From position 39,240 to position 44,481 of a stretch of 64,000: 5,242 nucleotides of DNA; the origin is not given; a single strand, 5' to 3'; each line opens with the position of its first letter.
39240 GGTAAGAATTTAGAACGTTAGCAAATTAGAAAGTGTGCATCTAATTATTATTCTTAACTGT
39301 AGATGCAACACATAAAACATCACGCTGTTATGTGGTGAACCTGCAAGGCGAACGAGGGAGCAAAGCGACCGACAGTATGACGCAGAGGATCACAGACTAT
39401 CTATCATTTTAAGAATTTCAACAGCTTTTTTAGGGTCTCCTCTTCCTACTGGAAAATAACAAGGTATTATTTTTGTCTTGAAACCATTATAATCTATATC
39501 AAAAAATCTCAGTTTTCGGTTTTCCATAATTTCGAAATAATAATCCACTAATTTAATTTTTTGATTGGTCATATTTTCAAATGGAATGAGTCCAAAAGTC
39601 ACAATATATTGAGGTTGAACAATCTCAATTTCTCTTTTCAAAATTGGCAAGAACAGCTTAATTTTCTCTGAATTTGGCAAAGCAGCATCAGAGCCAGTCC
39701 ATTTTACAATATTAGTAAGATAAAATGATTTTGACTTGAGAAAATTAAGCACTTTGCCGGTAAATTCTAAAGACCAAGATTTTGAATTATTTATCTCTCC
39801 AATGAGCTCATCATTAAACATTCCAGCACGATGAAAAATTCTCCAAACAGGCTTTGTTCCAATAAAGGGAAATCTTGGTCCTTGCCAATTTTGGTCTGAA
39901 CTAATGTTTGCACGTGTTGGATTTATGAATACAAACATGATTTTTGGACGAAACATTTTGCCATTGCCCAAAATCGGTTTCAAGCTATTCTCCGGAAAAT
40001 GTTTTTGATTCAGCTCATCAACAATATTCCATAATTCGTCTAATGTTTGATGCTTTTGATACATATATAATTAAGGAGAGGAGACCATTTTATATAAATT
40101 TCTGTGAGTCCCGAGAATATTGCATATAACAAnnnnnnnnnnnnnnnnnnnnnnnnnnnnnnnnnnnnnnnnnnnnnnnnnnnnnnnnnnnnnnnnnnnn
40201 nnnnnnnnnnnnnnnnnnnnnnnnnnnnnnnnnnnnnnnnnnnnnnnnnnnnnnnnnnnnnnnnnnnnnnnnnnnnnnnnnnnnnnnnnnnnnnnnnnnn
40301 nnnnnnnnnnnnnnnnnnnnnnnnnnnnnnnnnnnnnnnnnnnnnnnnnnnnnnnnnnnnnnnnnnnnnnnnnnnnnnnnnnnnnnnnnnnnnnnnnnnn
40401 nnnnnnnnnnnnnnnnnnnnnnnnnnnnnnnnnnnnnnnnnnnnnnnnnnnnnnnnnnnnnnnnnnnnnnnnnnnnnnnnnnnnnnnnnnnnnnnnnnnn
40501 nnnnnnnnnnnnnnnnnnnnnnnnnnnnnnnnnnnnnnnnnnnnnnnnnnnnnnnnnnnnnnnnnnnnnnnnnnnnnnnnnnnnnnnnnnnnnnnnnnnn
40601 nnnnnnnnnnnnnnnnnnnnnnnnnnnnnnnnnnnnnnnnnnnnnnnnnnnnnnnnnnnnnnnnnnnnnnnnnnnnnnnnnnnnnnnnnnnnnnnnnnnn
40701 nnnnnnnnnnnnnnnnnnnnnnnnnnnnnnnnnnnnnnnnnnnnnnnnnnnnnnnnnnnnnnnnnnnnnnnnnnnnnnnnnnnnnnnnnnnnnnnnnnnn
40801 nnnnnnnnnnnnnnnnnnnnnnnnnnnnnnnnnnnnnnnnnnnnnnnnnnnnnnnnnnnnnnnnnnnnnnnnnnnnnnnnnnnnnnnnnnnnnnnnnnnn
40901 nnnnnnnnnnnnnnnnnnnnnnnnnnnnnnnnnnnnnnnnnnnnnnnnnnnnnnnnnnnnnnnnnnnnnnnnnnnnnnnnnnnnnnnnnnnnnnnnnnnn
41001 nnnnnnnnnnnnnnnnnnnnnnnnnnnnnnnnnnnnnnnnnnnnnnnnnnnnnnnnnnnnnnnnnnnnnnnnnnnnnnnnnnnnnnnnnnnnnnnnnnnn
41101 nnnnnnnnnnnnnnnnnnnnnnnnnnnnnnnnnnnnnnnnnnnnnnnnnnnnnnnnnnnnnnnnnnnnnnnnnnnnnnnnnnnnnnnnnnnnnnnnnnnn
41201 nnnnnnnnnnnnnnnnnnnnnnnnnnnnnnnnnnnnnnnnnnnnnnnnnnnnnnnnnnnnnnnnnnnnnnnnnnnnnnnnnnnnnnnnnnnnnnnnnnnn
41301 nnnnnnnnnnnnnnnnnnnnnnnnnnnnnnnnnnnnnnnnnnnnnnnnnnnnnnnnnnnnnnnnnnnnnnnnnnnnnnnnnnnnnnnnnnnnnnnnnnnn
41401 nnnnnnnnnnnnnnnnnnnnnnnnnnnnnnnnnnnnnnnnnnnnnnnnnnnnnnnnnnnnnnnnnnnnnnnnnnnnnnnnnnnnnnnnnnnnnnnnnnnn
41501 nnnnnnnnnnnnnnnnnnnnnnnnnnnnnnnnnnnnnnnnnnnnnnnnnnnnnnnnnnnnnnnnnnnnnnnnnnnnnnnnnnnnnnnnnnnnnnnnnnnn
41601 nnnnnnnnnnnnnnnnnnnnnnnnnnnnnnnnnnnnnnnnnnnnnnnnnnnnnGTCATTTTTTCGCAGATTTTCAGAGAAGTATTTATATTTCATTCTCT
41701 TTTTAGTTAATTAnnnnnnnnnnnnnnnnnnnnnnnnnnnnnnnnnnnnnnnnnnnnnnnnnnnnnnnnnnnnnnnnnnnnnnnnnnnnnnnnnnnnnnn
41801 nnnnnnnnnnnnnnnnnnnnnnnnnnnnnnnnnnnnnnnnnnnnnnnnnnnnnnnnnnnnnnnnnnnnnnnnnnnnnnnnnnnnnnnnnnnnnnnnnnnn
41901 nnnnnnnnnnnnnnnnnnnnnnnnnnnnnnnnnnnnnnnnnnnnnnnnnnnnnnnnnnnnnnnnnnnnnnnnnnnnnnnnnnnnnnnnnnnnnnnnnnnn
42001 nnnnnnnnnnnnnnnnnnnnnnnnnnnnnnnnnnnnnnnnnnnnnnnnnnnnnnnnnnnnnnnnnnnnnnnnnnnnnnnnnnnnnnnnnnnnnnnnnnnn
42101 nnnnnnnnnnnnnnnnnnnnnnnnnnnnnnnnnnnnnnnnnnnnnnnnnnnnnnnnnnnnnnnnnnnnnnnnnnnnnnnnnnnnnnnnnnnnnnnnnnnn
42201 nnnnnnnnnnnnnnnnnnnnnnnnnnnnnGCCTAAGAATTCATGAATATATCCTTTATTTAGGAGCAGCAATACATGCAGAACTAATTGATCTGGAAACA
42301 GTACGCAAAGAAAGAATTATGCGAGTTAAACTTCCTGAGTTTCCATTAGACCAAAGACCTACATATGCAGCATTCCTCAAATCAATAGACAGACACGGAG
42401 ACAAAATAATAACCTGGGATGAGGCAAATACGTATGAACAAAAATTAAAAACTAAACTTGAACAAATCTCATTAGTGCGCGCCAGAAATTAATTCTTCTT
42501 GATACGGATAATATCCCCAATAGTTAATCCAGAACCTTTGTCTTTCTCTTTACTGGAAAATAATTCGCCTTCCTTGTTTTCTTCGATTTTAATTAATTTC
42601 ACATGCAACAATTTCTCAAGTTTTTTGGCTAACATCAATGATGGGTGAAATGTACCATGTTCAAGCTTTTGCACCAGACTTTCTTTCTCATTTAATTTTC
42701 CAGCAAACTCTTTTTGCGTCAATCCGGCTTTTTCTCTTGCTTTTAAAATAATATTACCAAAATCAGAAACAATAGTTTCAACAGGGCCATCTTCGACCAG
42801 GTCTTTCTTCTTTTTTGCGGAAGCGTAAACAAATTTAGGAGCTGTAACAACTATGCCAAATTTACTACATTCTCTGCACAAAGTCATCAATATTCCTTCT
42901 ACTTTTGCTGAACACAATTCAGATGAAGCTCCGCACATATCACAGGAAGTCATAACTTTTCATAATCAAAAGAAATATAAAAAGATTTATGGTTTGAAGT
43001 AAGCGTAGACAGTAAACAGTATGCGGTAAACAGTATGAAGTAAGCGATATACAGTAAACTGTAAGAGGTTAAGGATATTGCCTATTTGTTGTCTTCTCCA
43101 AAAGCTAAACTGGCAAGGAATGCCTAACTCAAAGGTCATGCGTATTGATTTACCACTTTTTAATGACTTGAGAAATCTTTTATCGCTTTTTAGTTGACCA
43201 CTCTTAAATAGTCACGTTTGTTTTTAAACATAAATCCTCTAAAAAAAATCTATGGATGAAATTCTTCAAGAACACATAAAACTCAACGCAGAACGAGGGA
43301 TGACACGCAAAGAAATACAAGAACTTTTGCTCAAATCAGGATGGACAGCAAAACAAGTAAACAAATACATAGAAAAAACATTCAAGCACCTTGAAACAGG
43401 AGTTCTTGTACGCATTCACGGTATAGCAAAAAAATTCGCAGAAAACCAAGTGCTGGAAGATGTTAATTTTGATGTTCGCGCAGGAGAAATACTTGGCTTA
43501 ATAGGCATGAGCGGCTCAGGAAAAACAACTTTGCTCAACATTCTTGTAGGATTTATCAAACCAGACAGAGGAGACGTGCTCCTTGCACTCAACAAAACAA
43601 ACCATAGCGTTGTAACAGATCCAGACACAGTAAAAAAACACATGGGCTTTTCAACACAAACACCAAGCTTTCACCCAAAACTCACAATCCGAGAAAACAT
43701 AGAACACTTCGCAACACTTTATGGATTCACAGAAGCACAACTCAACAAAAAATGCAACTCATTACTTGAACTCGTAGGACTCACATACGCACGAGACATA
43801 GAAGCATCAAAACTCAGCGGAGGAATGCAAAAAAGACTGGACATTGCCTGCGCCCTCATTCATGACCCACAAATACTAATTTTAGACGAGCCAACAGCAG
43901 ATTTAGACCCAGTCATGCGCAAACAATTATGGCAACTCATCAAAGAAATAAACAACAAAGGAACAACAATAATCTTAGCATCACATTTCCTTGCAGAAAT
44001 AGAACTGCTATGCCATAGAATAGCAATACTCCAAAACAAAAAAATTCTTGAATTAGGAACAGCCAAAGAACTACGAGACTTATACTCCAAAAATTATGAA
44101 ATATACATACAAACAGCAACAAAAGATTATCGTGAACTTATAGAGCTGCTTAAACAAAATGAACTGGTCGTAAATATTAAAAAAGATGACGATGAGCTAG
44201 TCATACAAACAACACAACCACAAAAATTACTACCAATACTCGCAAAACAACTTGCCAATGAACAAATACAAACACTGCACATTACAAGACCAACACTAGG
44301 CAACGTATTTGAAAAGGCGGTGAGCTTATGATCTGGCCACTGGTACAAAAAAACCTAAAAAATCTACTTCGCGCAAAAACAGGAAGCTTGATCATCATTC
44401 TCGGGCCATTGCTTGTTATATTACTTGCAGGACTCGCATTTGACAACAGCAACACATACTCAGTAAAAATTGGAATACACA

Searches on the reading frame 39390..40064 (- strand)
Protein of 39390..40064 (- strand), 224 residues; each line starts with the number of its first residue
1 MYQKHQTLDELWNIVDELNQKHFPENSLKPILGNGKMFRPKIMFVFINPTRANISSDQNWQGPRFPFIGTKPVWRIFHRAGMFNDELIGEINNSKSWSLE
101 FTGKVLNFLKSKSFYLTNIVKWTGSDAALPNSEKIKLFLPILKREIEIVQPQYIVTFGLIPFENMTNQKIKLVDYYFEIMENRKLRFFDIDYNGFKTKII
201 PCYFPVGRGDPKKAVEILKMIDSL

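Call 21: search_protein_families(library=pfam, proteins=[window:39390-40064:-], max_evalue=0.00001)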
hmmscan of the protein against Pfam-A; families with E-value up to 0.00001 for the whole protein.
window:39390-40064:- (224 aa): 1 family
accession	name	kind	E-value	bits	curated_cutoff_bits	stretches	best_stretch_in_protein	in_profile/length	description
PF03167.25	UDG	-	4.1e-10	40.3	24.3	1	35-205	4-118/141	Uracil DNA glycosylase superfamily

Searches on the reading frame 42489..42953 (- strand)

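Call 21: search_protein_families(library=pfam, proteins=[window:42489-42953:-], max_evalue=0.00001)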
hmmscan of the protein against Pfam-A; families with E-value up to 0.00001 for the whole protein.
window:42489-42953:- (154 aa): 1 family
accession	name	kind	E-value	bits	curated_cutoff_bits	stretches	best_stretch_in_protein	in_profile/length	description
PF01381.28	HTH_3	-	1.7e-10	41.2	23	1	70-120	2-52/55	Helix-turn-helix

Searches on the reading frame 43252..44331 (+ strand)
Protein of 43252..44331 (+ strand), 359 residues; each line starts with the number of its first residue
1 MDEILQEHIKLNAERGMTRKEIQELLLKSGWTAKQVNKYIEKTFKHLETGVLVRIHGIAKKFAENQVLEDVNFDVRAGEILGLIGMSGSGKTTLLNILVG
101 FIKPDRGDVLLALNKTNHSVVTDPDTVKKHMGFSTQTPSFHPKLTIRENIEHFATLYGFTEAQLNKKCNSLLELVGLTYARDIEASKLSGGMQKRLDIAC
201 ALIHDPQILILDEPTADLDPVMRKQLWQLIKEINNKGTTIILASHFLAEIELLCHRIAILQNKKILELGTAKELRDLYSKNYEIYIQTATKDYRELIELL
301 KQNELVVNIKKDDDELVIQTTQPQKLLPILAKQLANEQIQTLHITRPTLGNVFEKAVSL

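Call 7: search_protein_families(library=pfam, proteins=[window:43252-44331:+])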
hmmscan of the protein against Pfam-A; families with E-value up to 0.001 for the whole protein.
window:43252-44331:+ (359 aa): 4 families
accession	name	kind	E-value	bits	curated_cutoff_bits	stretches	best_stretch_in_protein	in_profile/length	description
PF00005.33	ABC_tran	-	5.6e-34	118.1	25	1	68-216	1-137/137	ABC transporter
PF13304.12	AAA_21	-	2.8e-12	47.7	27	1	177-245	227-298/304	AAA domain, putative AbiEii toxin, Type IV TA system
PF02463.25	SMC_N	-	1.6e-05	24.9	40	1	80-243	26-196/220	RecF/RecN/SMC N terminal domain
PF13732.12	DrrA1-3_C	-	1.8e-05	25.8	27.4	1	269-357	1-81/81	ATP-binding protein DrrA1-3-like, C-terminal domain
